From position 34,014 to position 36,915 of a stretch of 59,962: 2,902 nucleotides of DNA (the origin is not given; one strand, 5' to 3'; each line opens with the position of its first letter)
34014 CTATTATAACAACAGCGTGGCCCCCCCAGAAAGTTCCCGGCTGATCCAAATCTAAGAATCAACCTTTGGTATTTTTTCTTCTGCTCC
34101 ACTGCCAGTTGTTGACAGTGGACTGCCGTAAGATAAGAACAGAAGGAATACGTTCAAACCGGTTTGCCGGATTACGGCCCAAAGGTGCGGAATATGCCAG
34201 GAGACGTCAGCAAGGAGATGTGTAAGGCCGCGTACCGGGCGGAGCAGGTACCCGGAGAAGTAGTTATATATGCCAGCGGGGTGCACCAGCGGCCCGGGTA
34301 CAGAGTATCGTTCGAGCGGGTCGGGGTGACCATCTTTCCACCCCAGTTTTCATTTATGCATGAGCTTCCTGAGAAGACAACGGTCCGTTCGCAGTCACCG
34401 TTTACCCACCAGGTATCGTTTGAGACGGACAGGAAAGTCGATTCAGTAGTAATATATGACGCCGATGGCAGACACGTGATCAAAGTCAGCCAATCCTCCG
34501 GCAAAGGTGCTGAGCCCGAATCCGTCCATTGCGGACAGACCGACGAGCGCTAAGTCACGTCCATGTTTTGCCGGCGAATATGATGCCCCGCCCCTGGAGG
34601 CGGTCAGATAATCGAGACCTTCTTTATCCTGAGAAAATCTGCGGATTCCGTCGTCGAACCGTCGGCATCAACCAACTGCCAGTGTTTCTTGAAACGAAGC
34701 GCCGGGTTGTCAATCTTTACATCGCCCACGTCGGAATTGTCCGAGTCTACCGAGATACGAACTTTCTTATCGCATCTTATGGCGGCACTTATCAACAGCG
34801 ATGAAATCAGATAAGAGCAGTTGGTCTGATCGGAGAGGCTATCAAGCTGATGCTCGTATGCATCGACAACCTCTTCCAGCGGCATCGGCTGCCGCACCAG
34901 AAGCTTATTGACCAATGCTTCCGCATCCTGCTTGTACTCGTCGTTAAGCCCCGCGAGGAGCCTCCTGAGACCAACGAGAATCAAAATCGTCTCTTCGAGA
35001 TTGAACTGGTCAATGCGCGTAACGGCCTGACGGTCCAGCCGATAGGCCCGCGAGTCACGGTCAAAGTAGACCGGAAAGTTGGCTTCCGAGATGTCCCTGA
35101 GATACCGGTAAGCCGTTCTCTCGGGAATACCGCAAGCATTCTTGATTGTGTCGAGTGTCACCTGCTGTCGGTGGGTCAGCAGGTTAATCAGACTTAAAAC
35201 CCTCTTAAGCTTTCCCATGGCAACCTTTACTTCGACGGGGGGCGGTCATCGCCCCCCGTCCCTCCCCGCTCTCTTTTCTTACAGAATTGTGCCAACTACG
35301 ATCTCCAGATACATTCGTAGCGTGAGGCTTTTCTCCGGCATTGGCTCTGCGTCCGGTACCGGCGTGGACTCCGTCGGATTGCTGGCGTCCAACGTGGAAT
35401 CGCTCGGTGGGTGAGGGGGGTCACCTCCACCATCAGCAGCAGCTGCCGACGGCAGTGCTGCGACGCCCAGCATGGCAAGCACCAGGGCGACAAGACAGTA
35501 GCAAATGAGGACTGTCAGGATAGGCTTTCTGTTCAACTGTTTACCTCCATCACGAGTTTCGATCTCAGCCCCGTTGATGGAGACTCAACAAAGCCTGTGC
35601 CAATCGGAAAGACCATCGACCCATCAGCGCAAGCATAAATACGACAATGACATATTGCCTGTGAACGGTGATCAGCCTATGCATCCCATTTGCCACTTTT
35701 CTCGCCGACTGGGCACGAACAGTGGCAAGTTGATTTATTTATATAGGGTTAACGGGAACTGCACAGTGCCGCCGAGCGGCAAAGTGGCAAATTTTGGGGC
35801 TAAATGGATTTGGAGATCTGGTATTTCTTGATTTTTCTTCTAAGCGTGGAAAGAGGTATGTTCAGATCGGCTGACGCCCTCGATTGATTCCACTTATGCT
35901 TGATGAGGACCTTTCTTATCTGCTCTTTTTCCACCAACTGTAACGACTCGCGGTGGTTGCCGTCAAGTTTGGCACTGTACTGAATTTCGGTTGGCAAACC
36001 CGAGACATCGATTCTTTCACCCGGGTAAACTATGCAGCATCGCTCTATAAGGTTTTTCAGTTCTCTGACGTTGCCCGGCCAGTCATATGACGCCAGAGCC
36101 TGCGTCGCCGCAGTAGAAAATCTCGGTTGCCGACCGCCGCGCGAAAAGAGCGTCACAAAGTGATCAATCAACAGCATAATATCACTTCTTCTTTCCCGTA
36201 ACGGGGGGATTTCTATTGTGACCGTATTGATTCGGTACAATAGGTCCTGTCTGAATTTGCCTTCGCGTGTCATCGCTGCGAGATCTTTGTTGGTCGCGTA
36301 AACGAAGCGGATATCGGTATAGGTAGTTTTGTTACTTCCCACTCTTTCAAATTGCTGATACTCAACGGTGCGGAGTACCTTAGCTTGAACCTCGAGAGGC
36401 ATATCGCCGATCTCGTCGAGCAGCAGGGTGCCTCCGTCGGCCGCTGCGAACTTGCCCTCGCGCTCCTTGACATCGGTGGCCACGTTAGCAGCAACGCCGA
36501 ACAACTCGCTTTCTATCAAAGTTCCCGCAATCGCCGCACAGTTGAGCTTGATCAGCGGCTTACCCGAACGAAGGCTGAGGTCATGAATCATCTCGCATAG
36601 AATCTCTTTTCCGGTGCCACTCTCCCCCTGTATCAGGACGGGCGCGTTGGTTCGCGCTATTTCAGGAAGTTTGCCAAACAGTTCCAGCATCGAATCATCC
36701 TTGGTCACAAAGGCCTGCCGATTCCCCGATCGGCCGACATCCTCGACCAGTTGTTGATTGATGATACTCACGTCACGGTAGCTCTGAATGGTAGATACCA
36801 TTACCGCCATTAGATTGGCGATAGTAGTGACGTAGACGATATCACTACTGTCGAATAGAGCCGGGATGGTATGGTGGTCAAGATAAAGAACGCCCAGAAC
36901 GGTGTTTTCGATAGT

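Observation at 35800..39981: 1393-aa one-protein signalling chain: kinase-like, TPR, GAF, AAA+ (EBP-type) and HTH domains, with a non-canonical GAFTGA loop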

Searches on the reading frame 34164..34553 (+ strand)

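Call 48: search_protein_families(library=pfam, proteins=[window:34164-34553:+], max_evalue=0.1)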
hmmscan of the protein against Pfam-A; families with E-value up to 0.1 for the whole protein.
window:34164-34553:+ (129 aa): 1 family
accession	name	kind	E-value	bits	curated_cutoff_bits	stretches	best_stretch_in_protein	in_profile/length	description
PF19468.4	DUF6005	-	0.036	13.5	25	1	65-105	103-143/327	Family of unknown function (DUF6005)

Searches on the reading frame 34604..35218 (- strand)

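Call 48: search_protein_families(library=pfam, proteins=[window:34604-35218:-], max_evalue=0.1)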
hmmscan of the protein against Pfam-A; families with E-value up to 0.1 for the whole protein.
window:34604-35218:- (204 aa): 6 families
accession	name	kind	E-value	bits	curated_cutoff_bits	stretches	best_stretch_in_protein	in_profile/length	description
PF08279.18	HTH_11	-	0.00017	21.9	25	1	6-53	1-49/55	HTH domain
PF09339.16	HTH_IclR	-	0.0032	17.7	22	1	4-42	2-41/52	IclR helix-turn-helix domain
PF08820.15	DUF1803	-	0.0046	17.4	32.2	1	8-80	15-83/91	Domain of unknown function (DUF1803)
PF19187.6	HTH_PafC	-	0.0047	17.2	32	0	3-106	2-113/115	PafC helix-turn-helix domain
PF01978.25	TrmB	-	0.039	14.3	25.6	1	13-48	17-51/68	Sugar-specific transcriptional regulator TrmB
PF13011.12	LZ_Tnp_IS481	-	0.083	13.6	22.2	0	10-63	17-69/85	leucine-zipper of insertion element IS481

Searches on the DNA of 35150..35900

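Call 54: search_rna_families(source=window, start=35150, end=35900, threshold=evalue, max_evalue=10)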
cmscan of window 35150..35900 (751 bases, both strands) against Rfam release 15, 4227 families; matches with E-value up to 10: 2.
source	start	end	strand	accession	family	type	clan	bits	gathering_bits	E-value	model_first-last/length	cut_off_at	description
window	35233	35264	+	RF01798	g2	Gene;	-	23.5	70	0.14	1-67/67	no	G2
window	35442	35519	+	RF02464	Ms_AS-4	Gene; sRNA;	-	15.9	50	8.1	1-82/82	no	Actinobacteria sRNA Ms_AS-4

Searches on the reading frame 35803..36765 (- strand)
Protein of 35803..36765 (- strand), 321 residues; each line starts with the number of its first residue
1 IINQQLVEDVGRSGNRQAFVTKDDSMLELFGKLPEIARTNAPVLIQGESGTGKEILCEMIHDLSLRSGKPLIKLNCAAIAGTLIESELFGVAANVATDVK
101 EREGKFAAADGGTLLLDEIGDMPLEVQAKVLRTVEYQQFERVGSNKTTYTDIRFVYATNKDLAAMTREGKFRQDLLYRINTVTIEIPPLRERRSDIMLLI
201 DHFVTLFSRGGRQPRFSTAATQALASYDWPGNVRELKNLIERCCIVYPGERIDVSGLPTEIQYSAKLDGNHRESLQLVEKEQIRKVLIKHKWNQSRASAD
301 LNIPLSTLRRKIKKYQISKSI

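Call 6: search_solved_structures(query=window:35803-36765:-, show_alignments=3)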
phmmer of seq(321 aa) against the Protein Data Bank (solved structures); distinct sequences matched with E-value up to 0.001: 37.
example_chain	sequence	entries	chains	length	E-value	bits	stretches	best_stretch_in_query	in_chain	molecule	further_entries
4l4u_A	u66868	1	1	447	9.3e-72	244.8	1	17-317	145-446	Transcriptional regulator (NtrC family)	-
1ojl_A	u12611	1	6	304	3.9e-70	239.5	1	24-313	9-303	TRANSCRIPTIONAL REGULATORY PROTEIN ZRAR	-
6jdi_A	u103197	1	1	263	9.5e-65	221.8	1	32-263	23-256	Nitrogen assimilation regulatory protein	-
5exx_A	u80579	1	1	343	3.4e-64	220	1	32-274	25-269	Transcriptional regulator FleQ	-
8p53_C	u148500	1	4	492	4.4e-64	219.6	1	30-274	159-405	Transcriptional regulator FleQ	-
6j7e_A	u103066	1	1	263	4.7e-64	219.5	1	32-263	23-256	Nitrogen assimilation regulatory protein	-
7ejw_C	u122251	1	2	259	5.7e-64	219.2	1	32-262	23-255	Transcriptional regulator FleQ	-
5exp_A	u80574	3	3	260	5.9e-64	219.2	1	32-262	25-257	Transcriptional regulator FleQ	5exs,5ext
6jdl_A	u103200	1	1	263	1.2e-63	218.1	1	32-263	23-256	Nitrogen assimilation regulatory protein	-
8pb9_D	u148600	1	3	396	1.6e-63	217.8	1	29-262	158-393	Transcriptional regulator FleQ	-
26jl_A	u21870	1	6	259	2.3e-63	217.3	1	31-264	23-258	Flagellar regulatory protein A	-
1ny6_A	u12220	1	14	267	4.7e-63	216.2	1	17-255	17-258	transcriptional regulator (NtrC family)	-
4ly6_A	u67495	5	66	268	4.7e-63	216.2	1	17-255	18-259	Transcriptional regulator (NtrC family)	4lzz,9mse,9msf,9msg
1ny5_A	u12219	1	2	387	1.5e-62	214.6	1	17-255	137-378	transcriptional regulator (NtrC family)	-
3m0e_A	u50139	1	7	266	3.2e-62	213.5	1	17-255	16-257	Transcriptional regulator (NtrC family)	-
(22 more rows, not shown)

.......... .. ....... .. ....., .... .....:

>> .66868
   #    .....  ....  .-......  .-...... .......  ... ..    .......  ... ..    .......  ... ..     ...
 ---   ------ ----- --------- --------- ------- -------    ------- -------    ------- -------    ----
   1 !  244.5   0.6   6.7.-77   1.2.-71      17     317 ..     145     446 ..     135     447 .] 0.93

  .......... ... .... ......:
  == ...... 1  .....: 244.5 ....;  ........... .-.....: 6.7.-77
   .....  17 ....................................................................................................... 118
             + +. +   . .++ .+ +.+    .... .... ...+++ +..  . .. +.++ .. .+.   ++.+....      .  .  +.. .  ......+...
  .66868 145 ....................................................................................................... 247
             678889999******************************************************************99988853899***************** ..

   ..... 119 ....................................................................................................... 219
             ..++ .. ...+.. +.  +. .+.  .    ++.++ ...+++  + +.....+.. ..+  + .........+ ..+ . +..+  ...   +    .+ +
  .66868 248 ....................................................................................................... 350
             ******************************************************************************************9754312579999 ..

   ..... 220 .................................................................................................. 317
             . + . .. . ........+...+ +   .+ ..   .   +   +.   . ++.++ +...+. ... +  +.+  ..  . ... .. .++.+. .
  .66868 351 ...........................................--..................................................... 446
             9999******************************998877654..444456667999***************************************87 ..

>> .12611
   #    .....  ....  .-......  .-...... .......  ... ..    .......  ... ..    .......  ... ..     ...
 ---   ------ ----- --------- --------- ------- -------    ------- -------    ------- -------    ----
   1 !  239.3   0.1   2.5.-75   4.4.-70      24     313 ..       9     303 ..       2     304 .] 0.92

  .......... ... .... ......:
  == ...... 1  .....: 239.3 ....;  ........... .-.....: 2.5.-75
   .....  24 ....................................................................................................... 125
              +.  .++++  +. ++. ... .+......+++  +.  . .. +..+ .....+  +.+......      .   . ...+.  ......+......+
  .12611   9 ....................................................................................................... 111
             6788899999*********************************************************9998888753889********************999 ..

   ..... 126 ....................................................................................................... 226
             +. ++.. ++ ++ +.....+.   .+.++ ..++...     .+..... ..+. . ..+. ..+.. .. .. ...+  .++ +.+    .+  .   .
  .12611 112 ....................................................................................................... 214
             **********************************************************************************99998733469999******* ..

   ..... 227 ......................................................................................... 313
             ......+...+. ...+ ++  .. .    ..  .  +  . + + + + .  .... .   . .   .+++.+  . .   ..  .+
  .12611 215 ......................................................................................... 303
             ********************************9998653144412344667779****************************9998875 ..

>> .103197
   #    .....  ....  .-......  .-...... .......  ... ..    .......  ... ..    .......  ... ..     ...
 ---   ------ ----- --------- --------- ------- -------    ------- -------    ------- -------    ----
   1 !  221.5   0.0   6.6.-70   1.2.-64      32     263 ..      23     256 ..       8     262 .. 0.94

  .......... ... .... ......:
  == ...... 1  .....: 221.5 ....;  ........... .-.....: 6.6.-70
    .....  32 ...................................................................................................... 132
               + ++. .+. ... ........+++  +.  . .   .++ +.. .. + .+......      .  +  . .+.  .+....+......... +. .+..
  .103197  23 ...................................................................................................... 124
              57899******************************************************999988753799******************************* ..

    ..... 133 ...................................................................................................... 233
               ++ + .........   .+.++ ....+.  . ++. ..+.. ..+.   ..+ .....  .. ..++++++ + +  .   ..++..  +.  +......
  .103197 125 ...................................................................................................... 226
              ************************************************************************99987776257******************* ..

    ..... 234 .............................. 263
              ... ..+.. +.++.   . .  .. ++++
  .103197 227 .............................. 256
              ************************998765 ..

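Call 84: search_protein_representatives(protein=window:35947-36726:-)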
Query: 260 residues. Proteins with E-value up to 0.001 (for the whole library): 180609; up to 1e-10: 135723; up to 1e-30: 71748. The best 150 are listed.
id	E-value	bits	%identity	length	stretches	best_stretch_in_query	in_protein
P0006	1.2e-122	424.3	74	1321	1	1-253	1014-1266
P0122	4.9e-120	415.8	73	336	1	1-256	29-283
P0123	2.1e-119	413.8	41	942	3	14-232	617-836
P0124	7.4e-115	398.8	39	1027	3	9-233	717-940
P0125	1.2e-111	388.3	44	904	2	20-233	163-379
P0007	4.7e-111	386.4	69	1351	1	1-252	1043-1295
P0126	4.6e-110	383.1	50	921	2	17-233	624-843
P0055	8.7e-108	375.7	68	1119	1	3-259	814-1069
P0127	9.8e-108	375.5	67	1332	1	1-250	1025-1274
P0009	5.1e-107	373.2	68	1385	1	1-255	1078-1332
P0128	5.7e-106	369.7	67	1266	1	1-252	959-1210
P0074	3.5e-104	363.9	66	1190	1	4-252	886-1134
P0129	7.1e-104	362.9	64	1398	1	4-253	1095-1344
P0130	1.4e-103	361.9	43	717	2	20-251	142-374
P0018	4.0e-103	360.4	64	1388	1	1-250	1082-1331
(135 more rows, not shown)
